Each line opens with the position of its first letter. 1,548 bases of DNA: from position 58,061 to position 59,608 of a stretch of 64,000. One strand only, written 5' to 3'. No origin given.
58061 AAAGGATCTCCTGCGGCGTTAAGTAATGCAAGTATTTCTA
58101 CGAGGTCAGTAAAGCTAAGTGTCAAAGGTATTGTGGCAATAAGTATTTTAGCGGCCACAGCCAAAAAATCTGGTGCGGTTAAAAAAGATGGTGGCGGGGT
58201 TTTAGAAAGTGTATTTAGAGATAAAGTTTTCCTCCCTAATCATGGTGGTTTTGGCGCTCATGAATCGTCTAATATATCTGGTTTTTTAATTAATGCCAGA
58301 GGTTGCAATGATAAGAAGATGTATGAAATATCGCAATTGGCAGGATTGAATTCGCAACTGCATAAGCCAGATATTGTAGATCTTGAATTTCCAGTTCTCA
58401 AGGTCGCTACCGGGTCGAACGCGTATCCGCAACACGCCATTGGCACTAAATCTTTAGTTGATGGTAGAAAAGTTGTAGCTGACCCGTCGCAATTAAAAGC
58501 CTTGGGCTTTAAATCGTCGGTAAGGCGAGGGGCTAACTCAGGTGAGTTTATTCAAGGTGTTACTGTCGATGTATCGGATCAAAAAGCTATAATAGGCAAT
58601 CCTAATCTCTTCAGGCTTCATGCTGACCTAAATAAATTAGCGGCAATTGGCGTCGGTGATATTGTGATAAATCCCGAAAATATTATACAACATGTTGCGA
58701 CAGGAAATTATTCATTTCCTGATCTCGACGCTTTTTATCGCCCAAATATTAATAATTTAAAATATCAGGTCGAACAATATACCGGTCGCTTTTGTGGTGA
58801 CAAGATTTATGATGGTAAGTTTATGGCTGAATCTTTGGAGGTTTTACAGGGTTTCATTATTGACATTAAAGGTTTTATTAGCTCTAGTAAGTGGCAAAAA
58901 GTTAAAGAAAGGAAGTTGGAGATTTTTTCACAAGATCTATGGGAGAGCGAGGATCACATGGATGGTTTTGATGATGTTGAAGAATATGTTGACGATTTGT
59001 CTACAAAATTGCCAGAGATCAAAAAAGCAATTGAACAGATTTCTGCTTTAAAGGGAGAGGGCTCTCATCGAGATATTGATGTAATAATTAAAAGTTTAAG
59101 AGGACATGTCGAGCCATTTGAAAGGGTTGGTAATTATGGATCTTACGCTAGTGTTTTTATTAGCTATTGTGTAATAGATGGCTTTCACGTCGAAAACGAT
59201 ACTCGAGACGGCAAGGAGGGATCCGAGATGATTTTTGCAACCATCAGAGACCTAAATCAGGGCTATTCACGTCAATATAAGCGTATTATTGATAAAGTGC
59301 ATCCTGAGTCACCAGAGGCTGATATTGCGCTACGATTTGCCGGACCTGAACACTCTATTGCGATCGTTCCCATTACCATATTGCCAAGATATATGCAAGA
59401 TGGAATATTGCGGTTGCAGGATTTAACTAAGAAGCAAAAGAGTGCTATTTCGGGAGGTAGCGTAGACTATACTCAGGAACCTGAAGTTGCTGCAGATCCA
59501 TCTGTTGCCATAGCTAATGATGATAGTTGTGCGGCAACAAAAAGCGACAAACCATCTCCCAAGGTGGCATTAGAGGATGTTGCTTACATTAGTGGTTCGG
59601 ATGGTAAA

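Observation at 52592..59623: Cluster of divergent paralogues forming an unrecognised secreted or membrane protein family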

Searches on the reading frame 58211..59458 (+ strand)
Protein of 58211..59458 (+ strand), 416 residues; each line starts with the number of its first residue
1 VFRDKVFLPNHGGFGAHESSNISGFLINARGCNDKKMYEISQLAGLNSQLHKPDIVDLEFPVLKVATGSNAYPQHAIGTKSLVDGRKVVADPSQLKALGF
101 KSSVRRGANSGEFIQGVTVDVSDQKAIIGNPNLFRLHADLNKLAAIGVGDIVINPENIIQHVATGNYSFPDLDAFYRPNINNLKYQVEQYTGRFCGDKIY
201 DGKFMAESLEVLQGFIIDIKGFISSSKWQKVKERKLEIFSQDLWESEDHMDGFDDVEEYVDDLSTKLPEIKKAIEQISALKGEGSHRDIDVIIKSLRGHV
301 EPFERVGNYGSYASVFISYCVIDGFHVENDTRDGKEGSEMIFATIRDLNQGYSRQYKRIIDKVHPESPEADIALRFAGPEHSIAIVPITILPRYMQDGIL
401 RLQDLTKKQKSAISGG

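Call 10: find_related_loci(query=A1, collection=genome_contigs, flank=10000)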
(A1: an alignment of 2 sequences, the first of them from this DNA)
Query A1 (416 aa) in genome_contigs; peptide patterns used: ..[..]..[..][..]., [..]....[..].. (x = any residue, [..] = any of these).
166 stretches matched a pattern, but none encodes a relative of the query by tblastn (E <= 1e-3).

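Call 31: search_protein_representatives(alignment_id=A1)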
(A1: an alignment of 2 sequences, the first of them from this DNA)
Query: 2 sequences, 441 profile positions. Proteins with E-value up to 0.001 (for the whole library): 2; up to 1e-10: 2; up to 1e-30: 2. The best 2 are listed.
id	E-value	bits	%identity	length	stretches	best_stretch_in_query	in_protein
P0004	4.0e-235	796.9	-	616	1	1-440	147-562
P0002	1.1e-218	742.8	-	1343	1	2-441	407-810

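Call 36: search_solved_structures(query=A1, max_evalue=10)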
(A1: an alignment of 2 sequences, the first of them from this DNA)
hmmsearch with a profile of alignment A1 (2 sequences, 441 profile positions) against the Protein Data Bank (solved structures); distinct sequences matched with E-value up to 10: 2.
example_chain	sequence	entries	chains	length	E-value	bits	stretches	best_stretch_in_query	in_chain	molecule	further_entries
9t5j_C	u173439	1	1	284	0.0042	19.1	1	200-297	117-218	GPN-loop GTPase 3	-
7apk_G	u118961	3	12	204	0.41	12.5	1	260-378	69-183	THO complex subunit 7 homolog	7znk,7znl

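Call 41: predict_structure(alignment_id=A1)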
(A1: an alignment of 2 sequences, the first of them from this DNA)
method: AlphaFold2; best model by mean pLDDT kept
length: 416 residues; sequences in the alignment: 2
mean_pLDDT: 44.2   pTM: 0.34
mean pLDDT of the five models: 44.2, 42.9, 40.7, 36.9, 35.7
residues with pLDDT >= 90: 0; 70-90: 47; 50-70: 139; < 50: 230
segments of 3 or more residues with pLDDT < 50: 1-183, 192-198, 242-246, 298-319, 350-353, 414-416
pLDDT, mean of each block of 10 residues (from residue 1): 21 21 22 31 31 24 21 21 22 27 23 22 27 29 34 28 27 32 49 50 62 59 58 55 50 64 75 75 56 58 26 34 64 61 64 57 74 71 72 56 59 46
secondary structure, 60 per line:
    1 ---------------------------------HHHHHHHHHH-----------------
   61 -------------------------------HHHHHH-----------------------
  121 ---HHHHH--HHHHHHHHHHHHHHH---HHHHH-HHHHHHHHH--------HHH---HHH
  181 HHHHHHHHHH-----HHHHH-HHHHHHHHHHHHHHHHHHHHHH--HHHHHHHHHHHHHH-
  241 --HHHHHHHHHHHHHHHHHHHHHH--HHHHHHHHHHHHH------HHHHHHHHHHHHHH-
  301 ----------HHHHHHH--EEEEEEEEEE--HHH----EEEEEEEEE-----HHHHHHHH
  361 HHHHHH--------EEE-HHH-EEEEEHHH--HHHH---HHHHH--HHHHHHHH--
elements in order: H34-43 H92-97 H124-128 H131-145 H149-153 H155-163 H178-190 H196-200 H202-223 H226-239 H243-264 H267-279 H286-299 H311-317 E320-329 E339-347 H353-366 E375-377 E383-387 H393-396 H400-404 H407-414

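Call 47: fold_search(model_id=the predicted structure, library=pdb)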
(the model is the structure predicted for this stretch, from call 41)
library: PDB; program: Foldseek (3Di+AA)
matches with E <= 10: 233; with E <= 0.001: 0
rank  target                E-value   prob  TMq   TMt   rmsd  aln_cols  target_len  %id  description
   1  9zfo_S                3.6e-01  0.11  0.11  0.10  19.9       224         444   10  Cryo-EM Structure of Human STAT2-USP18-ISG15 Complex (released 2026-03-18)
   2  3v5y_D                4.2e-01  0.23  0.13  0.28  21.4       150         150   11  Structure of FBXL5 hemerythrin domain, P2(1) cell (released 2012-01-25)
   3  6zbc_D                6.3e-01  0.08  0.09  0.16  26.9       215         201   13  Merozoite surface protein 1 (MSP-1) from Plasmodium falciparum, main conformation (released 2021-05-19)
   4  3v5x_B                7.3e-01  0.16  0.13  0.28  21.5       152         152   12  Structure of FBXL5 hemerythrin domain, C2 cell (released 2012-01-25)
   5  3v5x_A                7.7e-01  0.13  0.11  0.24  20.8       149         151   13  Structure of FBXL5 hemerythrin domain, C2 cell (released 2012-01-25)
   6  7a73                  7.7e-01  0.12  0.13  0.15  14.4       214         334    9  Crystal structure of the two-domain cyclophilinA from Anabaena sp. (released 2021-10-06)
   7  9hny_FT               9.5e-01  0.16  0.14  0.23  14.6       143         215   12  Mitoribosomal small subunit in complex with Mettl15 and Mettl17 (released 2025-03-26)
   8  7jh3_A                1.1e+00  0.10  0.10  0.10  15.3       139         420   14  Crystal structure of 4-aminobutyrate aminotransferase PuuE from Escherichia coli in complex with PLP (released 2020-08-12)
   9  9mhh_B                1.1e+00  0.03  0.10  0.06  26.0       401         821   10  PI3KC3-C1 in complex with RAB1A. VPS34 kinase domain active conformation (released 2025-02-12)
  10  3v5y_B                1.1e+00  0.14  0.13  0.28  21.0       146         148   12  Structure of FBXL5 hemerythrin domain, P2(1) cell (released 2012-01-25)
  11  9hny_FR               1.2e+00  0.18  0.13  0.21  12.2       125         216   13  Mitoribosomal small subunit in complex with Mettl15 and Mettl17 (released 2025-03-26)
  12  9jfu_R                1.2e+00  0.18  0.15  0.17  26.3       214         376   11  Cryo-EM structure of inactive GPR4 with NE52-QQ57 (released 2025-04-23)
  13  3v5z_B                1.3e+00  0.13  0.13  0.27  21.0       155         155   12  Structure of FBXL5 hemerythrin domain, C2 cell, grown anaerobically (released 2012-01-25)
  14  6os0_A                1.4e+00  0.33  0.17  0.17  14.6       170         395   10  Structure of synthetic nanobody-stabilized angiotensin II type 1 receptor bound to angiotensin II (released 2020-02-19)
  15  4ffc_B                1.4e+00  0.11  0.10  0.10  16.2       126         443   12  Crystal structure of a 4-aminobutyrate aminotransferase (GabT) from Mycobacterium abscessus (released 2012-06-13)
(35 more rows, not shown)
